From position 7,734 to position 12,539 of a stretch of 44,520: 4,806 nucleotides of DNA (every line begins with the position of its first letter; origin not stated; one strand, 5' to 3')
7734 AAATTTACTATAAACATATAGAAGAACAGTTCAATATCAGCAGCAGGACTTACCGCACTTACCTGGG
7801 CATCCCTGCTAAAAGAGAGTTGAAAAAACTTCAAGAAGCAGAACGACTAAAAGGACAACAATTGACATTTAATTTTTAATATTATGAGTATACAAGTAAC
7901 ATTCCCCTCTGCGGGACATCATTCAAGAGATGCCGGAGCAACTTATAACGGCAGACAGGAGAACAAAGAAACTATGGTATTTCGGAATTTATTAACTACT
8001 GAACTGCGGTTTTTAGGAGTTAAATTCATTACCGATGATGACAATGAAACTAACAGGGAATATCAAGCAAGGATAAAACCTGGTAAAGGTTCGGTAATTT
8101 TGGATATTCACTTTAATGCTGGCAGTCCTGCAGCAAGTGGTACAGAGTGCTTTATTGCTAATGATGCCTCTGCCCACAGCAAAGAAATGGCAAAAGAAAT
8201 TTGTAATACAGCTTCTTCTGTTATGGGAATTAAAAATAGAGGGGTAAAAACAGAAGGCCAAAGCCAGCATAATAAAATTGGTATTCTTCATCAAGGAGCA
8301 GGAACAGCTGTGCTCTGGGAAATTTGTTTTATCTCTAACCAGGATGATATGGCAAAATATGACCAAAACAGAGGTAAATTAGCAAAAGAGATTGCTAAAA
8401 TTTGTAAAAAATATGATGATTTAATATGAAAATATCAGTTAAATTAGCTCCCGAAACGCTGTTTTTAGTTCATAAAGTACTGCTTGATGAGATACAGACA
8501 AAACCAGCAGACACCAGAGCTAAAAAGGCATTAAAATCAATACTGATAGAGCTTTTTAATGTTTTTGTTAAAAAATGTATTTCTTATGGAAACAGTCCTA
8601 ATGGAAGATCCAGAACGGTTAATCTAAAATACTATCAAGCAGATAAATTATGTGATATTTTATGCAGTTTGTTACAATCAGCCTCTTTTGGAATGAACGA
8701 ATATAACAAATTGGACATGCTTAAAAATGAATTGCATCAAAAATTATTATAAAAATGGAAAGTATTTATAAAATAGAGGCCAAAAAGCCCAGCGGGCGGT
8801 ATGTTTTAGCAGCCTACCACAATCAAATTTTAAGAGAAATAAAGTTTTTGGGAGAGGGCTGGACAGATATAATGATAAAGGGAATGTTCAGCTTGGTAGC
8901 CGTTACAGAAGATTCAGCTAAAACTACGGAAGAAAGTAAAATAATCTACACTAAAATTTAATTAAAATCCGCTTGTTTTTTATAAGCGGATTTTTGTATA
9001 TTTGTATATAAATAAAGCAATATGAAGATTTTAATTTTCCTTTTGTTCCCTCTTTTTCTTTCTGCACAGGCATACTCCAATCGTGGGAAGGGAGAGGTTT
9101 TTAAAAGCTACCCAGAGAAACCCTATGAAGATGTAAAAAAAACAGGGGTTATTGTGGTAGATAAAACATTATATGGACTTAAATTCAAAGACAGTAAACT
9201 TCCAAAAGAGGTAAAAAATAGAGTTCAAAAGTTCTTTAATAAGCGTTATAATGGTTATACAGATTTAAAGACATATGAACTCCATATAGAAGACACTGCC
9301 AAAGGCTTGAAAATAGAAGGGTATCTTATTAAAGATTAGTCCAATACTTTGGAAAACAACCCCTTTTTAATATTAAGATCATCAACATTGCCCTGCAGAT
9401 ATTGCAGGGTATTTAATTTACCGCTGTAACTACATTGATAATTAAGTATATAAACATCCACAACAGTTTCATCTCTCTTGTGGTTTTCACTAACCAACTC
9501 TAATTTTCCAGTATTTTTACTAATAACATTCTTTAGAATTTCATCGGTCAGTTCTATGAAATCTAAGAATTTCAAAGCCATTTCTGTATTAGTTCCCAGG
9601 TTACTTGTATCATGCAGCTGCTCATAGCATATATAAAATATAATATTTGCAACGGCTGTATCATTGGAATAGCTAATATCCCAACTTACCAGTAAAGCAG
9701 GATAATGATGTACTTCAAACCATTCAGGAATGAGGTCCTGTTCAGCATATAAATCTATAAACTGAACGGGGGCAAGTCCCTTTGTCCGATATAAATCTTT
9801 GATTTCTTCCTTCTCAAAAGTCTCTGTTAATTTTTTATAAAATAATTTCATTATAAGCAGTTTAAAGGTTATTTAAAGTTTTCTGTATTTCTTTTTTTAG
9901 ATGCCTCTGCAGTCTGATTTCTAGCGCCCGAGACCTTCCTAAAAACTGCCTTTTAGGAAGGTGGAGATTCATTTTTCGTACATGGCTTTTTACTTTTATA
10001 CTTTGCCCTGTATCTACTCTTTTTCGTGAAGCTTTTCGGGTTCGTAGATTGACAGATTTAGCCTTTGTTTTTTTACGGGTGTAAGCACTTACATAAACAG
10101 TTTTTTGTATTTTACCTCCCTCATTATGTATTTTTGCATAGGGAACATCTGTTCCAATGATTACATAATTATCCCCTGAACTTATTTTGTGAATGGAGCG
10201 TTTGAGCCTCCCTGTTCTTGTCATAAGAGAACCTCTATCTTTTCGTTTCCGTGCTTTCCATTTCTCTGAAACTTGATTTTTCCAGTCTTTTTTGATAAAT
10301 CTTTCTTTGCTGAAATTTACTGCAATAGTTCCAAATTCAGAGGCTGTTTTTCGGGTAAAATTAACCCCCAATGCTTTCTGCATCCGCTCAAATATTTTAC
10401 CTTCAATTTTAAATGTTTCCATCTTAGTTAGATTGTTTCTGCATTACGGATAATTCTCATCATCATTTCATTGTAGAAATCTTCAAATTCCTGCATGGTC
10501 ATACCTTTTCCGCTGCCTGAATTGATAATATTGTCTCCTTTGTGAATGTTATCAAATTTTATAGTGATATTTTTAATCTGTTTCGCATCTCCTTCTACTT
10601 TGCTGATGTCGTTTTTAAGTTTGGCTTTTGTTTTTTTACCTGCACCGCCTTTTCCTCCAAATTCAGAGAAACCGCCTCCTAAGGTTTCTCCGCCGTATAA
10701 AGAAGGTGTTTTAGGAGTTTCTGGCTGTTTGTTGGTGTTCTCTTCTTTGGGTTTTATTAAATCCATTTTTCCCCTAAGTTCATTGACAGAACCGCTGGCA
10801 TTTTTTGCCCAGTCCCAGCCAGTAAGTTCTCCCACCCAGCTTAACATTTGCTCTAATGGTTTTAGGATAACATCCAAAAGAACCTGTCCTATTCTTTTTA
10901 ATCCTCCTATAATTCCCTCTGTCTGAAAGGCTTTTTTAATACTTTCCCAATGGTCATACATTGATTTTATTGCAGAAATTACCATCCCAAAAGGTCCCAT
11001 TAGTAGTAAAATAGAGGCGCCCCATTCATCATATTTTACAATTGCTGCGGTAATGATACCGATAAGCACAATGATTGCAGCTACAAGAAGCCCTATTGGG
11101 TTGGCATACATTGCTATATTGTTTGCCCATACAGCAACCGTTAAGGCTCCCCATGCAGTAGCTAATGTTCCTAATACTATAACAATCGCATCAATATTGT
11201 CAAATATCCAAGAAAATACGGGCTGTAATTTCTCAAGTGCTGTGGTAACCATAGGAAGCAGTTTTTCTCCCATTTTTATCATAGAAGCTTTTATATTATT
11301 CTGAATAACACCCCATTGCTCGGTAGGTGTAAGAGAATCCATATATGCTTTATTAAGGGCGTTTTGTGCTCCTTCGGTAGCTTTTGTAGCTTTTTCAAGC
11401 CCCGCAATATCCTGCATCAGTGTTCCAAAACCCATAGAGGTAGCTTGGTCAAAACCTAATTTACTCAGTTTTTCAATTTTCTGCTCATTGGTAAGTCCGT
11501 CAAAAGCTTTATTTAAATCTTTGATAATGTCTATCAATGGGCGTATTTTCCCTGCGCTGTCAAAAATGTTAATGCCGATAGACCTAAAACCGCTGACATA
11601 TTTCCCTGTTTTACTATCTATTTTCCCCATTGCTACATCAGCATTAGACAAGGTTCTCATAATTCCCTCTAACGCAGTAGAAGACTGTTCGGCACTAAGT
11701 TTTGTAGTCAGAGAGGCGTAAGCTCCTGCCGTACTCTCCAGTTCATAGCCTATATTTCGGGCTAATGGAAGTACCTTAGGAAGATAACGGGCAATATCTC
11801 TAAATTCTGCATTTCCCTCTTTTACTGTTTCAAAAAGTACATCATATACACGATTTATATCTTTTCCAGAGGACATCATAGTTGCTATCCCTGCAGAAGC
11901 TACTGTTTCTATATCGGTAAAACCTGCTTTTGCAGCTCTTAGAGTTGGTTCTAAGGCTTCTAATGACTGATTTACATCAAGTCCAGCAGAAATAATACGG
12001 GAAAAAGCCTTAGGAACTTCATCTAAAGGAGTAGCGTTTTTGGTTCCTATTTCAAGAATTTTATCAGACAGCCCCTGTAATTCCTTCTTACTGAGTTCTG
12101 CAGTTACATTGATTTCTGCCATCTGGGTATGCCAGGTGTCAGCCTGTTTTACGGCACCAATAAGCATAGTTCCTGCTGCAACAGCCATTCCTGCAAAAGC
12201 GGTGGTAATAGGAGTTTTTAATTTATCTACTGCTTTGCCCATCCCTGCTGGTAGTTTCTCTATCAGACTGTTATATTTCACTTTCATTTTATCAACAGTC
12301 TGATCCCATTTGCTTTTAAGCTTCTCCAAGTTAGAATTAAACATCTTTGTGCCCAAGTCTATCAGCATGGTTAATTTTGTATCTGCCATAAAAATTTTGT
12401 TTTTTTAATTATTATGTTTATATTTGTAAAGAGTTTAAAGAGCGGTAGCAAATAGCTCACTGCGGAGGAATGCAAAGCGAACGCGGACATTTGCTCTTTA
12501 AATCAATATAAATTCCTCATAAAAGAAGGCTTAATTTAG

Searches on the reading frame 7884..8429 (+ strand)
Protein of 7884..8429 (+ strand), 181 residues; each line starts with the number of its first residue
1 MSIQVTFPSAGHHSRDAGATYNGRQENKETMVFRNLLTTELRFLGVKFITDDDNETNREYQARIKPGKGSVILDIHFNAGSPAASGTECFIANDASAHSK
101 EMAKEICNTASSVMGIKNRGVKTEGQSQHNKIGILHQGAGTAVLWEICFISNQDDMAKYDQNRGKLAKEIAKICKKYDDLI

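Call 103: search_protein_families(library=pfam, proteins=[window:7884-8429:+], max_evalue=0.01)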
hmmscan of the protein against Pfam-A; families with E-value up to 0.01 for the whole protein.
window:7884-8429:+ (181 aa): 1 family
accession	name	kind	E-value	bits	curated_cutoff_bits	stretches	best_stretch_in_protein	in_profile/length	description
PF01520.23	Amidase_3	-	7.7e-23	81.8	27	1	10-172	5-170/174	N-acetylmuramoyl-L-alanine amidase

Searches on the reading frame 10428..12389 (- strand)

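Call 15: search_protein_families(library=phrogs, proteins=[window:10428-12389:-], max_evalue=0.001)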
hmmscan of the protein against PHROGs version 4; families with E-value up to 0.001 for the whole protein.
window:10428-12389:- (653 aa): 32 families (the best 25 are shown)
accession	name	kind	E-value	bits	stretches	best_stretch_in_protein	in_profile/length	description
phrog_28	-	tail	8.2e-56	191.2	1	23-636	231-754/1228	tail length tape measure protein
phrog_991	-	tail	7e-47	160.8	1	18-616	233-764/1966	tail length tape measure protein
phrog_1533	-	tail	4.9e-42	144.7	1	18-475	195-659/1688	tail length tape measure protein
phrog_1272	-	tail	6.1e-35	121.3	1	19-624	203-774/1606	tail length tape measure protein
phrog_4704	-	tail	3.9e-31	109.4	1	17-414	161-546/625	tail length tape measure protein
phrog_1293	-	tail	1.9e-24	86.6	1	20-394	127-495/1424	tail length tape measure protein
phrog_9696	-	tail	1.1e-22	80.8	1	51-335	43-326/1415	tail length tape measure protein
phrog_36688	-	tail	1.3e-20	73.5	1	52-439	40-435/1600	tail length tape measure protein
phrog_5493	-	tail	4.6e-20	72.6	1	26-352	14-333/1102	tail length tape measure protein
phrog_5218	-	unknown function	2.9e-19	69.8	1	36-488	182-695/1599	-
phrog_167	-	tail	2.5e-18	66.3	1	21-607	220-770/1555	tail length tape measure protein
phrog_794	-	tail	3.6e-15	56.7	1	64-253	150-353/763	tail length tape measure protein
phrog_58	-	tail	6.8e-15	55.5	1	8-490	271-658/1544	tail length tape measure protein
phrog_14441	-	tail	1.2e-14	55.7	1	63-230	55-228/241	tail length tape measure protein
phrog_8462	-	tail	4.4e-14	53.1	1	220-479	110-358/672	tail length tape measure protein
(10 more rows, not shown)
